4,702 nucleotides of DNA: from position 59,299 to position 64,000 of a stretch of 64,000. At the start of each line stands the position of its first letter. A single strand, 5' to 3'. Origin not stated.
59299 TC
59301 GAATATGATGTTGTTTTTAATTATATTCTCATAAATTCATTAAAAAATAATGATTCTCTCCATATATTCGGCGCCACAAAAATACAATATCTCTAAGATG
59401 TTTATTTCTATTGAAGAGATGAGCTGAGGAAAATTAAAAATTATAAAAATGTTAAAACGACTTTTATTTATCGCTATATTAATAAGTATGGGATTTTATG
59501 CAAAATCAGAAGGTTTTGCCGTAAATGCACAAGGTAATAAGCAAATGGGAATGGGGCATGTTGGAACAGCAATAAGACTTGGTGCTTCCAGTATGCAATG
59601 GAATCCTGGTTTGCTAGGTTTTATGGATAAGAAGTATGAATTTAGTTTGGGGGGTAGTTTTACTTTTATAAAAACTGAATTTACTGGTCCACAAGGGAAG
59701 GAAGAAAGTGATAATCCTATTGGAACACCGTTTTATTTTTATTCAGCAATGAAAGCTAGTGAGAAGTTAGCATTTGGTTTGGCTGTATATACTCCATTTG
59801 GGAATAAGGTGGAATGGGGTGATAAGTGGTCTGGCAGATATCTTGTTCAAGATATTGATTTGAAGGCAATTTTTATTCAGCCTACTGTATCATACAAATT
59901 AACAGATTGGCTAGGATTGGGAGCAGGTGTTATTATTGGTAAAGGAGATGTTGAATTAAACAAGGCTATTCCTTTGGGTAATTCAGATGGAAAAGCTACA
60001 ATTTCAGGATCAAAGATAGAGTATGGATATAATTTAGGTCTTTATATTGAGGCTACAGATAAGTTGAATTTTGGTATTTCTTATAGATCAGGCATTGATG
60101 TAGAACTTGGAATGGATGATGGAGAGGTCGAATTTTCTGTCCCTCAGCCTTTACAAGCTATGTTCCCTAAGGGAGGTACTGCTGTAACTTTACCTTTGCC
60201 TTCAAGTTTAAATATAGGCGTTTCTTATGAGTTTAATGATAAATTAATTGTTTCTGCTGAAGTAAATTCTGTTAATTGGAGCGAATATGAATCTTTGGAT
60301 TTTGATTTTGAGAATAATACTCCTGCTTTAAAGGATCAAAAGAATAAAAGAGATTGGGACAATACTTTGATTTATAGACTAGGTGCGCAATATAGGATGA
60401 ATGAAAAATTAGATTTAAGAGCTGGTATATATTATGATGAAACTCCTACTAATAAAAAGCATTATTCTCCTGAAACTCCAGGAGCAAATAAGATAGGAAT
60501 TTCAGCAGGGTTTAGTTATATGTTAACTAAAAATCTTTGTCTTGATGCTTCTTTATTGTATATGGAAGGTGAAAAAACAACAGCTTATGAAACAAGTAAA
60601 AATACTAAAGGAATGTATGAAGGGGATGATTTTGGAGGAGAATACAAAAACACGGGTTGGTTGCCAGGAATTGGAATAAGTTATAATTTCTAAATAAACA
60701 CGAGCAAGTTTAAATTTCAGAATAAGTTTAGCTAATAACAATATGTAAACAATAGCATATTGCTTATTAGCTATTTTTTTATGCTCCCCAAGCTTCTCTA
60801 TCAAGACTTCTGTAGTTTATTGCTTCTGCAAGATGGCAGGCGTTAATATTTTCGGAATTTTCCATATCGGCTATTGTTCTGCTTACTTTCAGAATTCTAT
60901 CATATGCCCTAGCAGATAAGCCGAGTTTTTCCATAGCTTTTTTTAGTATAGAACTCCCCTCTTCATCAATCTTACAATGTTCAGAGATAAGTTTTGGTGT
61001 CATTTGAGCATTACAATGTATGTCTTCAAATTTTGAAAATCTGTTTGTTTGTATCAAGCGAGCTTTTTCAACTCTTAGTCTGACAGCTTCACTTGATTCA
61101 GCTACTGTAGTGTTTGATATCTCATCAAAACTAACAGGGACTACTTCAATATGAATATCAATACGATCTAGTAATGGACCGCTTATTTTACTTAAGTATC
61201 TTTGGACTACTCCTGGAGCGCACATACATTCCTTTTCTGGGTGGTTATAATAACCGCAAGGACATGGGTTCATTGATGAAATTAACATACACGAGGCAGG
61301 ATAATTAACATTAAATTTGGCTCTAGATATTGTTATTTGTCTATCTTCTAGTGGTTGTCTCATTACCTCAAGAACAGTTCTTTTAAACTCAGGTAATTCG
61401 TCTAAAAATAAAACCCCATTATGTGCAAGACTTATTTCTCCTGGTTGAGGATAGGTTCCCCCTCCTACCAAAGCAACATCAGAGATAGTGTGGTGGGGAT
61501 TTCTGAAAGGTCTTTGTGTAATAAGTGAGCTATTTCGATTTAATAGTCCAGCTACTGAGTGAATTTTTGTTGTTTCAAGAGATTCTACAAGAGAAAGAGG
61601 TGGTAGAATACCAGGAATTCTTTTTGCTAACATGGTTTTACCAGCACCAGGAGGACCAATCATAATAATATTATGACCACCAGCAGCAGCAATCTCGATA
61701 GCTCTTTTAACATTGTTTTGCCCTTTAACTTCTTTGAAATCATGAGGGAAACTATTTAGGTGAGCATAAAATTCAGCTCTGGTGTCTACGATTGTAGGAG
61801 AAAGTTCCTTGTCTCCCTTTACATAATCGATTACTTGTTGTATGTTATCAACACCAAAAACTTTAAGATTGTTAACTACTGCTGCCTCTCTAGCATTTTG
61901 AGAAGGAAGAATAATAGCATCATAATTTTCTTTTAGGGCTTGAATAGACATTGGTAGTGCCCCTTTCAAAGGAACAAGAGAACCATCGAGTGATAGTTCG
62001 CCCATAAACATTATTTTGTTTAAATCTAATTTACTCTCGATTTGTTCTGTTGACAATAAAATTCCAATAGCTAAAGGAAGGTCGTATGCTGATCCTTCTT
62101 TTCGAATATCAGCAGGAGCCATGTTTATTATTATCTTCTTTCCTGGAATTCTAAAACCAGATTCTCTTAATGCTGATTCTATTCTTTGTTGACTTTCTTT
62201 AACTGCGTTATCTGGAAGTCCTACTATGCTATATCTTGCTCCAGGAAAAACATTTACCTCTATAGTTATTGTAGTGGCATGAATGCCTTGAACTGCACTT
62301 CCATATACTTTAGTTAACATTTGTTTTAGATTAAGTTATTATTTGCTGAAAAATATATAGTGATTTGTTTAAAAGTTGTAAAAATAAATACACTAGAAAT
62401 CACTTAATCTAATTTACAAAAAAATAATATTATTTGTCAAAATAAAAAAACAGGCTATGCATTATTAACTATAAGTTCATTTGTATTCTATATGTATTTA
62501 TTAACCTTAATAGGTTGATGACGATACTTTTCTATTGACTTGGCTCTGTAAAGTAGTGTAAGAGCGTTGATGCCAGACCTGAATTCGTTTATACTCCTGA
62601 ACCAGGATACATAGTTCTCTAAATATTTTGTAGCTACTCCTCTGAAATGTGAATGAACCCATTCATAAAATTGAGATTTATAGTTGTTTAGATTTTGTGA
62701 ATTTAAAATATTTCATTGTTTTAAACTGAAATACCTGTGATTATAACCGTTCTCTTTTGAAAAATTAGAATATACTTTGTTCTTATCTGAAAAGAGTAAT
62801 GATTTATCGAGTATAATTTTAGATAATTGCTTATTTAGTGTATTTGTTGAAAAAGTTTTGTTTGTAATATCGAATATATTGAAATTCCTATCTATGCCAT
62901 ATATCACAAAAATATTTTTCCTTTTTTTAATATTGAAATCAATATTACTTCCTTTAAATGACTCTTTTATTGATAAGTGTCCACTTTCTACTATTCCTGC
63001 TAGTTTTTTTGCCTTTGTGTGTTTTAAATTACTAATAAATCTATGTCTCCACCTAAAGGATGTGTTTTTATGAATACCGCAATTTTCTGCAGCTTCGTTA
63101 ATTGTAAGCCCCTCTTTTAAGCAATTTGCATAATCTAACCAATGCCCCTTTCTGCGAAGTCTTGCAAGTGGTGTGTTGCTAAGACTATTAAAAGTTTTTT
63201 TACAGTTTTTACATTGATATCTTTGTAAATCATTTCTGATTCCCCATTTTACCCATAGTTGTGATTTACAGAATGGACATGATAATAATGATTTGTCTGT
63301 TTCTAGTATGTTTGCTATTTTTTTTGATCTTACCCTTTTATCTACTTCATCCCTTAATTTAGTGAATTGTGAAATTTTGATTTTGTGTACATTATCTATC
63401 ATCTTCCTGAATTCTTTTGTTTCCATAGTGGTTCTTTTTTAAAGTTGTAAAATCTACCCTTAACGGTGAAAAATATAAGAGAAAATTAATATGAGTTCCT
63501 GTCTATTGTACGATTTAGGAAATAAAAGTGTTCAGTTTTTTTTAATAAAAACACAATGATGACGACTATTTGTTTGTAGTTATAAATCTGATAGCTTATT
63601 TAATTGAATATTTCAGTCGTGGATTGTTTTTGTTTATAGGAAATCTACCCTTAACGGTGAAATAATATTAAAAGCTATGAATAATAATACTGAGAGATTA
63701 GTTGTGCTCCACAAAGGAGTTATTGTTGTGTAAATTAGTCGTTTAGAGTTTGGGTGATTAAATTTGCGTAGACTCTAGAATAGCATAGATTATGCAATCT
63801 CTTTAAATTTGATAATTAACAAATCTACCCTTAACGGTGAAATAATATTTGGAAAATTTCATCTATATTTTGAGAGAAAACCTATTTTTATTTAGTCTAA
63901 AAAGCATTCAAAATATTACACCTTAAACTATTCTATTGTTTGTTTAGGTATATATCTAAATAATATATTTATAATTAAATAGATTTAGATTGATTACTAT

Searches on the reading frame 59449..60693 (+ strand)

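Call 14: search_protein_families(library=pfam, proteins=[window:59449-60693:+], max_evalue=0.1)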
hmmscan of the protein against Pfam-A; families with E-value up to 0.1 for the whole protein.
window:59449-60693:+ (414 aa): 13 families
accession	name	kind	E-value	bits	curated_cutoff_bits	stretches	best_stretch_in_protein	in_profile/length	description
PF03349.22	Toluene_X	-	2.8e-64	217.6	29.7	1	16-414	6-421/421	Outer membrane protein transport protein (OMPP1/FadL/TodX)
PF13505.12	OMP_b-brl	-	4.8e-08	33.8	28.7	1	64-219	21-156/175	Outer membrane protein beta-barrel domain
PF10677.15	DUF2490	-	2.6e-05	24.5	29.8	0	305-339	35-69/186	Protein of unknown function (DUF2490)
PF13609.12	Porin_4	-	0.0002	21.7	27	1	206-376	198-309/310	Gram-negative porin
PF02530.20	Porin_2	-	0.00023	21.1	22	1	296-394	258-352/357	Porin subfamily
PF13557.12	Phenol_MetA_deg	-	0.0003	21.4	22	1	285-371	133-223/242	Putative MetA-pathway of phenol degradation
PF11751.14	PorP_SprF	-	0.0029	17.6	22.3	0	185-263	208-255/273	Type IX secretion system membrane protein PorP/SprF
PF00593.30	TonB_dep_Rec_b-barrel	-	0.021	15.1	27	0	248-326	171-236/436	TonB dependent receptor-like, beta-barrel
PF10082.15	BBP2_2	-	0.021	14.1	23.7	0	253-337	295-361/378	Putative beta-barrel porin 2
PF14121.12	Porin_10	-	0.038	13.2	27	1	275-386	248-361/597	Putative porin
PF02462.21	Opacity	-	0.04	14.4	21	0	349-377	80-108/126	Opacity family porin protein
PF07642.17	BBP2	-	0.069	12.8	26.2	0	258-387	141-241/339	Putative beta-barrel porin-2, OmpL-like. bbp2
PF12099.14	DUF3575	-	0.07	12.9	21.1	0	253-369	31-135/177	Protein of unknown function (DUF3575)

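Call 15: search_protein_families(library=ncbifam, proteins=[window:59449-60693:+], max_evalue=0.1)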
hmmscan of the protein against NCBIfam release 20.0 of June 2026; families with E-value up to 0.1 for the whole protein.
window:59449-60693:+ (414 aa): 11 families
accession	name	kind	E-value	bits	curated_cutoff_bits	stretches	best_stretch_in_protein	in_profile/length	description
NF007988.0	PRK10716.1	equivalog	5.1e-25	88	585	1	14-414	19-435/435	long-chain fatty acid transporter FadL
NF053685.1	BamG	equivalog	2.2e-15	56.7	250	1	30-370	23-363/397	BamG family beta-barrel-assembly machinery protein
NF033709.1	PorV_fam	subfamily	3.7e-12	46.5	90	1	29-365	12-314/326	PorV/PorQ family protein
NF050080.1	pilus_FilD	exception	2.8e-11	42.4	970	1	89-174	138-224/549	putative pilus system OmpP1/FadL family transporter FilD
NF041571.1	alkn_up_AupA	equivalog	3.9e-08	32.3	840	1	251-342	281-370/444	alkane uptake protein AupA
NF033710.1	T9SS_OM_PorV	equivalog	2.1e-06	27.2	250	1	31-67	36-72/367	type IX secretion system outer membrane channel protein PorV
TIGR01786.1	TonB-hemlactrns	subfamily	1.6e-05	23.5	323.75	1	253-367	350-456/719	TonB-dependent hemoglobin/transferrin/lactoferrin family receptor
NF049865.1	outer_TDE2508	subfamily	0.0014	18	125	0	254-327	220-299/437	TDE2508 family outer membrane beta-barrel protein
TIGR04565.1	OMP_myx_plus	subfamily_domain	0.0049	16.9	60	0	347-390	11-54/161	outer membrane beta-barrel domain-containing protein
TIGR03519.1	T9SS_PorP_fam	subfamily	0.016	14.7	90.55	0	191-263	224-272/292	PorP/SprF family type IX secretion system membrane protein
NF008202.0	PRK10959.1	equivalog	0.02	14.2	287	0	352-386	158-192/212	outer membrane protein OmpW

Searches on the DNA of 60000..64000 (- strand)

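Call 5: search_rna_families(source=window, start=60000, end=64000, threshold=evalue, max_evalue=10)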
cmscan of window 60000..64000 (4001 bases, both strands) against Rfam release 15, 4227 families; matches with E-value up to 10: 4.
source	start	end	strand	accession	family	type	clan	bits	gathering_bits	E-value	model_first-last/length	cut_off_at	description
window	63547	63631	+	RF00439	SNORD87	Gene; snRNA; snoRNA; CD-box;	-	20.4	50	1.9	1-85/85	no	Small nucleolar RNA SNORD87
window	61962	62064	+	RF00249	mir-46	Gene; miRNA;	-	18.2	44.7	4.9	1-85/85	no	mir-46/mir-47/mir-281 microRNA precursor family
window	62100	62158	+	RF02108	DLEU2_4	Gene; lncRNA;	-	17.7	40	3.3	1-58/58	no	Deleted in lymphocytic leukemia 2 conserved region 4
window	61065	61129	-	RF00276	SNORD52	Gene; snRNA; snoRNA; CD-box;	CL00063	16.2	45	8.6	1-67/67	no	Small nucleolar RNA SNORD52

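Call 36: search_dna_similar(query=L001:8260-8880:-, collection=phages, mode=distant, max_evalue=0.01)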
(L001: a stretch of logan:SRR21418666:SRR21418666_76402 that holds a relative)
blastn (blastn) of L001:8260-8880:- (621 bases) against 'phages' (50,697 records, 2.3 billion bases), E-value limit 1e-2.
No match.

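Call 37: search_dna_similar(query=L001:8260-8880:-, collection=plasmids, mode=distant, max_evalue=0.01)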
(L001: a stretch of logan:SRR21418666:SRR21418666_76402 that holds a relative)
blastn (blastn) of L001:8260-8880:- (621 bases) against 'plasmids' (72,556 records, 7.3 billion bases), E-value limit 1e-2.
No match.
